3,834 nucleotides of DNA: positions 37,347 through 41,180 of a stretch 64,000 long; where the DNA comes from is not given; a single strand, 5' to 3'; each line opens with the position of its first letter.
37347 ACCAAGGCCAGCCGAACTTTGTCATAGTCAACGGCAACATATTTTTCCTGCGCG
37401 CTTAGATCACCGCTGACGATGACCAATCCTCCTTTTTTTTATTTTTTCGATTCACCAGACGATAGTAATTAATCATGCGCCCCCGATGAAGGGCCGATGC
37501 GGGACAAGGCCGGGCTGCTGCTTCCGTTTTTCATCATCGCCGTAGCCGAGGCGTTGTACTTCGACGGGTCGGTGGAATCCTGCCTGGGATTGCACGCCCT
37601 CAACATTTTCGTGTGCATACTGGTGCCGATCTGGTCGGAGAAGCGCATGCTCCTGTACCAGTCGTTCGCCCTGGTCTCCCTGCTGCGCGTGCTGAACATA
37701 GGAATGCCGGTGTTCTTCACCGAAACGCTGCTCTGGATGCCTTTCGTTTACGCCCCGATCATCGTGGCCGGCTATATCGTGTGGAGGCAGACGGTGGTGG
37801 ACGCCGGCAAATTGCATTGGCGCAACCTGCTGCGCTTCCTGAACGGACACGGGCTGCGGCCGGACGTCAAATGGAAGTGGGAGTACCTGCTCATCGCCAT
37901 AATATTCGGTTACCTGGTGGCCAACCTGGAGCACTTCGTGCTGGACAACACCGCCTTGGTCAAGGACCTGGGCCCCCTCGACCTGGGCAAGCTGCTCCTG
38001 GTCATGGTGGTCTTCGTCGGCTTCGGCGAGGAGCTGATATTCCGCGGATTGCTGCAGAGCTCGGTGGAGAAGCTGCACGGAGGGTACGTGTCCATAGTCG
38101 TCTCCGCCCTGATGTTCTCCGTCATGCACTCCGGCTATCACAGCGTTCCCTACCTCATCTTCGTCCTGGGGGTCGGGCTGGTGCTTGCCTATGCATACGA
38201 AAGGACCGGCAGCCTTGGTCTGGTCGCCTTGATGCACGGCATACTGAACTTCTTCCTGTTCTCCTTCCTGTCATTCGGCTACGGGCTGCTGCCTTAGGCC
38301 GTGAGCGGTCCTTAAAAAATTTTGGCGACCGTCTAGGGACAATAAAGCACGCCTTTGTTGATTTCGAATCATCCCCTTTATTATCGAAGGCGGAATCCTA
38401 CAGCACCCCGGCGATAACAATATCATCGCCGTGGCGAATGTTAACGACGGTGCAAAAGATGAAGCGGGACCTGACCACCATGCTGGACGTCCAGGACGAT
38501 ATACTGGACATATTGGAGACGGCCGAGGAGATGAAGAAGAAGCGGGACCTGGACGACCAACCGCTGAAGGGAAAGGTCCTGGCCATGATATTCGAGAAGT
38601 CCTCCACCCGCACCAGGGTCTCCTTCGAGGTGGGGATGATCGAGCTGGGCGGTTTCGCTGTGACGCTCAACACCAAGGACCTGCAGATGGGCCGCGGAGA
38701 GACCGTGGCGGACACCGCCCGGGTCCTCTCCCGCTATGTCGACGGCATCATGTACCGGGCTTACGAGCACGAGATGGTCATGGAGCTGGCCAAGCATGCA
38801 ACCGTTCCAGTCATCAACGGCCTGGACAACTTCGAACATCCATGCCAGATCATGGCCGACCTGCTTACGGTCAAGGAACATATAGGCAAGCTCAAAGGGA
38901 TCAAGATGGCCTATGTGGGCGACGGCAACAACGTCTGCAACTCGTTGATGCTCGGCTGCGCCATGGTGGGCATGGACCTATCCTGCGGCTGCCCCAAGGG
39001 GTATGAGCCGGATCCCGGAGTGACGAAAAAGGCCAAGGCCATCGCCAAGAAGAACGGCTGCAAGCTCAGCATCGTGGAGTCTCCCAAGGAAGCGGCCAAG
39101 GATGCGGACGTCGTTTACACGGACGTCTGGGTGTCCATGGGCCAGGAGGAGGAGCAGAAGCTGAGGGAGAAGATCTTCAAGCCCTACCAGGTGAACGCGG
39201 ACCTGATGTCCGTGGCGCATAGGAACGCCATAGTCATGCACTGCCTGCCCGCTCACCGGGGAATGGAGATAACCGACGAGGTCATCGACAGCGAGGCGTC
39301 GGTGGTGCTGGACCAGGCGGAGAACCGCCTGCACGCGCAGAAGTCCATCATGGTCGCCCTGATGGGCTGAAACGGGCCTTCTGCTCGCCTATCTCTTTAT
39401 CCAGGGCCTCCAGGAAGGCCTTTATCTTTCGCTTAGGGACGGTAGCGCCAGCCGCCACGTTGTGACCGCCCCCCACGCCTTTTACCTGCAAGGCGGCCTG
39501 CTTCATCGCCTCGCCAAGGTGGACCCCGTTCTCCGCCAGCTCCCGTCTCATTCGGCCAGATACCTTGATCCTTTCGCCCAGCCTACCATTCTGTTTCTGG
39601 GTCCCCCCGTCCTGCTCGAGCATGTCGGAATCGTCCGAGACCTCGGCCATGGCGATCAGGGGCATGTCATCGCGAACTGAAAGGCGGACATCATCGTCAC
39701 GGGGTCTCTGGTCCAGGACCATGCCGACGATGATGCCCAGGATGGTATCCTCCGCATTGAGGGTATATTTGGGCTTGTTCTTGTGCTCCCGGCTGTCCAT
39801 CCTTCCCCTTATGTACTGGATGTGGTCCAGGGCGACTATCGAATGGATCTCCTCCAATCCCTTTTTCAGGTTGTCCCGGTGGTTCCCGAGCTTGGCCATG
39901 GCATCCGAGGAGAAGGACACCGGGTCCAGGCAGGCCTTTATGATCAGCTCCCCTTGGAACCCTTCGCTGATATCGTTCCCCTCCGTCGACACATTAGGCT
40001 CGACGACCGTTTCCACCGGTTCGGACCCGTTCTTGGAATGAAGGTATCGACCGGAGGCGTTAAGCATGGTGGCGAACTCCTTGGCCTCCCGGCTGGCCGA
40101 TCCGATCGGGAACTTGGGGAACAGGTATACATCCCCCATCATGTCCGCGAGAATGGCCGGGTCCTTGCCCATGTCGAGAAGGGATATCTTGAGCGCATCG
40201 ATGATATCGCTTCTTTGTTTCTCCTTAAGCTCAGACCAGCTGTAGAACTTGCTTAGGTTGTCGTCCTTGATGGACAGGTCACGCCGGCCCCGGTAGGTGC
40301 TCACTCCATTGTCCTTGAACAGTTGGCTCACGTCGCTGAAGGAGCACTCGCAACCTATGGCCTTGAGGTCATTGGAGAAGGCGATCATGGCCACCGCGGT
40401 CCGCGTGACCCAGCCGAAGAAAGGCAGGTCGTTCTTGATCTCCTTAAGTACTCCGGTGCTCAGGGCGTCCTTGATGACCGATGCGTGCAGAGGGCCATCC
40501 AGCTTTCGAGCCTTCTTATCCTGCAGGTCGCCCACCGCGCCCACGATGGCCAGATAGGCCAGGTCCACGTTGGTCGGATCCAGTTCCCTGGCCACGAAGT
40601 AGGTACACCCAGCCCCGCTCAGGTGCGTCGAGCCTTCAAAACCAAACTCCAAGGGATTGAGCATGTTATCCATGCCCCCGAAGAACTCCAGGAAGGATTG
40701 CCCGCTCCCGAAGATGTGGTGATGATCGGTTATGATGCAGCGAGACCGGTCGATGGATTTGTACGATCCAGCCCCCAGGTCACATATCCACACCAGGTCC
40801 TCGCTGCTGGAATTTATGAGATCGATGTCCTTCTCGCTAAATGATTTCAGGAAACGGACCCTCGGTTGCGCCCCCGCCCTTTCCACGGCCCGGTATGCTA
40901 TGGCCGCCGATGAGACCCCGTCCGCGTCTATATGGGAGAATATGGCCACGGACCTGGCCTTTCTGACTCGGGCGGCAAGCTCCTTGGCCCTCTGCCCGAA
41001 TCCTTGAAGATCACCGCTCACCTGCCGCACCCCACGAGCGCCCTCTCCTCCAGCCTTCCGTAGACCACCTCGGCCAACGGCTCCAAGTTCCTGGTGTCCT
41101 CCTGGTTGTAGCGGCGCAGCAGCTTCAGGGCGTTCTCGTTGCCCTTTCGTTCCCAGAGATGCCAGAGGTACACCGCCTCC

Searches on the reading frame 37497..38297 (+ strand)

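Call 91: search_protein_families(library=pfam, proteins=[window:37497-38297:+], max_evalue=0.001)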
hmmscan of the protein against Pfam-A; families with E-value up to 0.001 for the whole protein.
window:37497-38297:+ (266 aa): 1 family
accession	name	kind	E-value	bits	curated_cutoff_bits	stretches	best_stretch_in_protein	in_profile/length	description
PF02517.21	Rce1-like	-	4.2e-20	72.3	22.4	1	166-253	7-93/93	Type II CAAX prenyl endopeptidase Rce1-like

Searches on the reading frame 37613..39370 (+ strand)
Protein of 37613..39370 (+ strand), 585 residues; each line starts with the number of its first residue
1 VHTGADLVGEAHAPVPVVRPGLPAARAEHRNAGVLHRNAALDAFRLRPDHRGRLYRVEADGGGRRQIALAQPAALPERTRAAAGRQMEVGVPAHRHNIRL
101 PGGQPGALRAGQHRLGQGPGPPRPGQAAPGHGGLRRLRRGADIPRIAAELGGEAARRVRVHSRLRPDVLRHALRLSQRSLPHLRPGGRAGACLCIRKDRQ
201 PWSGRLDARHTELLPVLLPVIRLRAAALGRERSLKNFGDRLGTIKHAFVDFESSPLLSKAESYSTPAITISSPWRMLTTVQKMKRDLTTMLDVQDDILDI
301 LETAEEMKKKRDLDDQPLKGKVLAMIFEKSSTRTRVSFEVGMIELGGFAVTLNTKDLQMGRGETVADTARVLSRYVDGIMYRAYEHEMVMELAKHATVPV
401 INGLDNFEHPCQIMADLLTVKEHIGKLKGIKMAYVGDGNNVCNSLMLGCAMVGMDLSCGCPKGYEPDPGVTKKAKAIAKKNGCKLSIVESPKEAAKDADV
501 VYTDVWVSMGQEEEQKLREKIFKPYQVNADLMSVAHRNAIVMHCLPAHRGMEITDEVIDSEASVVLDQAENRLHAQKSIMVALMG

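Call 18: search_protein_families(library=pfam, proteins=[window:37613-39370:+], max_evalue=0.001)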
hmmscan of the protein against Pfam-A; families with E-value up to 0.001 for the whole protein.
window:37613-39370:+ (585 aa): 2 families
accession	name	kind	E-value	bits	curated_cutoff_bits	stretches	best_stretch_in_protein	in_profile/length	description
PF00185.30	OTCace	-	3.1e-63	213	29.4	1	428-582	1-156/157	Aspartate/ornithine carbamoyltransferase, Asp/Orn binding domain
PF02729.26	OTCace_N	-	7.3e-48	162.8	29.9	1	285-422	1-148/148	Aspartate/ornithine carbamoyltransferase, carbamoyl-P binding domain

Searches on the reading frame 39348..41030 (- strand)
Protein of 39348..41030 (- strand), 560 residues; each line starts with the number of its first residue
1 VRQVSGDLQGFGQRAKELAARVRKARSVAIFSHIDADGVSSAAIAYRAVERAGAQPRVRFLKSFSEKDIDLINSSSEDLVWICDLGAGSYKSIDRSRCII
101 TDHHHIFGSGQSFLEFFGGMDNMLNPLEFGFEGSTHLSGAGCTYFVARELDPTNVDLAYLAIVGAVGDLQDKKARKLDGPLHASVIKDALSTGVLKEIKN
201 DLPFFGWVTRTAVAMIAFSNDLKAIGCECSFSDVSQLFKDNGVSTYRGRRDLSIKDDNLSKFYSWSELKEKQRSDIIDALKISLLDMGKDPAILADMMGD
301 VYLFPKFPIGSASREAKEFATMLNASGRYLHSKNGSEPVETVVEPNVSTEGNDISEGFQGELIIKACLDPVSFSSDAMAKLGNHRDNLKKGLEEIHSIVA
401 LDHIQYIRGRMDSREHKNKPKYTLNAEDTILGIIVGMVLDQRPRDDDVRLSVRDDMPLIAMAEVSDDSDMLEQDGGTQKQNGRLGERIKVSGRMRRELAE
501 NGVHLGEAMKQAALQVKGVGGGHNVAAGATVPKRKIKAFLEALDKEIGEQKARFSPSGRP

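Call 18: search_protein_families(library=pfam, proteins=[window:39348-41030:-], max_evalue=0.001)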
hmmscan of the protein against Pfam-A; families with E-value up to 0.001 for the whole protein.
window:39348-41030:- (560 aa): 2 families
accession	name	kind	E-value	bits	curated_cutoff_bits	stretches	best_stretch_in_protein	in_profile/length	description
PF02272.25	DHHA1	-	7.6e-12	46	25.9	1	481-548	42-101/102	DHHA1 domain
PF01368.27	DHH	-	4.8e-08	33.8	28.1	1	28-146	2-101/125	DHH family, N-terminal domain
